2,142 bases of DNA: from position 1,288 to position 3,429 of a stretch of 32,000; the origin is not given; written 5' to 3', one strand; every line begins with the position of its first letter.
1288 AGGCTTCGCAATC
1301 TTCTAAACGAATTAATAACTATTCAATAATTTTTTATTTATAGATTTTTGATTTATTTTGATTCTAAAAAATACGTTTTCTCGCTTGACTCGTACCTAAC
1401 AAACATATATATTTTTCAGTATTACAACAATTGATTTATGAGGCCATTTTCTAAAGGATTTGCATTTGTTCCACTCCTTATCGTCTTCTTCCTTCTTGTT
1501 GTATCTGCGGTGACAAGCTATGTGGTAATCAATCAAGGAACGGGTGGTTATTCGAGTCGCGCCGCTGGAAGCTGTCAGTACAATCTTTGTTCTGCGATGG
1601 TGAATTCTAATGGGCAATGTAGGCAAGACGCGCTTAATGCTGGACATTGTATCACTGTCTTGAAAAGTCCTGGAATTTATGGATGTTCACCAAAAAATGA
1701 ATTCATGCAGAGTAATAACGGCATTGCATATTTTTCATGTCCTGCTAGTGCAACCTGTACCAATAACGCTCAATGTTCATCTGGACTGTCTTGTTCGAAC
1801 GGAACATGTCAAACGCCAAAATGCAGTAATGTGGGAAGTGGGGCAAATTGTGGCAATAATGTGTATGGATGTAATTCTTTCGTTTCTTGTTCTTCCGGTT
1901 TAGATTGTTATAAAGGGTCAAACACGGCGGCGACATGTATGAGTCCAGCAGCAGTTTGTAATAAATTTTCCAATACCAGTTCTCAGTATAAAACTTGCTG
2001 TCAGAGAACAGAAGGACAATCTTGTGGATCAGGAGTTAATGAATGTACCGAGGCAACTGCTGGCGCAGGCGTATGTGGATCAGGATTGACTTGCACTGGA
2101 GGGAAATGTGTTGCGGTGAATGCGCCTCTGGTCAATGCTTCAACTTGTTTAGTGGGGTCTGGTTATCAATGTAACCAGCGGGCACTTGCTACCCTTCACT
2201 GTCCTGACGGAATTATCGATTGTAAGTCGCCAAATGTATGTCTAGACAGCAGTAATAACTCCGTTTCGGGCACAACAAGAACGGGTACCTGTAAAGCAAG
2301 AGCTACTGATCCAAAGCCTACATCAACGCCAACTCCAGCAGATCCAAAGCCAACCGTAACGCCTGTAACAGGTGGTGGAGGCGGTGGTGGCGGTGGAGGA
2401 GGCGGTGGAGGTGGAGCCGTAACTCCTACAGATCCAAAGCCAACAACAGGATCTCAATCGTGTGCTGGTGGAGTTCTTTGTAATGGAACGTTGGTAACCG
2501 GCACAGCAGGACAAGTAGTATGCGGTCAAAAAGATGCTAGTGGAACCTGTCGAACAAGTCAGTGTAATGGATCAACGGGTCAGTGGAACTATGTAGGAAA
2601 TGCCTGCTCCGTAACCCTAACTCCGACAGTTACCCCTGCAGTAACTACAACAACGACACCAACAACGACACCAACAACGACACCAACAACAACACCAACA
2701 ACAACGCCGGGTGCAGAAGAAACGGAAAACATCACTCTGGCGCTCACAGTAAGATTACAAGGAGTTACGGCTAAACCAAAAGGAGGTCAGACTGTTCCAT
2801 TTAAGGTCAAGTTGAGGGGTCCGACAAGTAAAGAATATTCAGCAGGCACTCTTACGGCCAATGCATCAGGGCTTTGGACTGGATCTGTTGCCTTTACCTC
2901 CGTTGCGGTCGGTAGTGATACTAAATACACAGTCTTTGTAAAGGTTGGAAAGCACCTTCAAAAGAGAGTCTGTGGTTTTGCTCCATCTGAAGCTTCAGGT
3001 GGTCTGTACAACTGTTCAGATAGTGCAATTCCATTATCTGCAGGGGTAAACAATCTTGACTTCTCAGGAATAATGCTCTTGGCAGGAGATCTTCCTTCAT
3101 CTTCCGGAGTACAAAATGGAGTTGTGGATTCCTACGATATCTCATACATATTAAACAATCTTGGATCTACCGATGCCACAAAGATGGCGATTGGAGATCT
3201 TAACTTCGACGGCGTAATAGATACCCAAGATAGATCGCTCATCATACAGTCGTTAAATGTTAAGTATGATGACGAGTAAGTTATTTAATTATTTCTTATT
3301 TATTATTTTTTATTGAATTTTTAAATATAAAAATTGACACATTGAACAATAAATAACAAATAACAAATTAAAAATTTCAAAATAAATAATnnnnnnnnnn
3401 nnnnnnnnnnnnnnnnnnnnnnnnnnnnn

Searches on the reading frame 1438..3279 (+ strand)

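Call 32: search_protein_families(library=pfam, proteins=[window:1438-3279:+], max_evalue=0.01)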
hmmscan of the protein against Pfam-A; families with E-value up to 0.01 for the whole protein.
window:1438-3279:+ (613 aa): 1 family
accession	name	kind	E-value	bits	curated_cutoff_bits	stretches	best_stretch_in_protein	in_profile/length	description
PF00404.24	Dockerin_1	-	0.00022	21.8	22.9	1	559-607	6-57/57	Dockerin type I domain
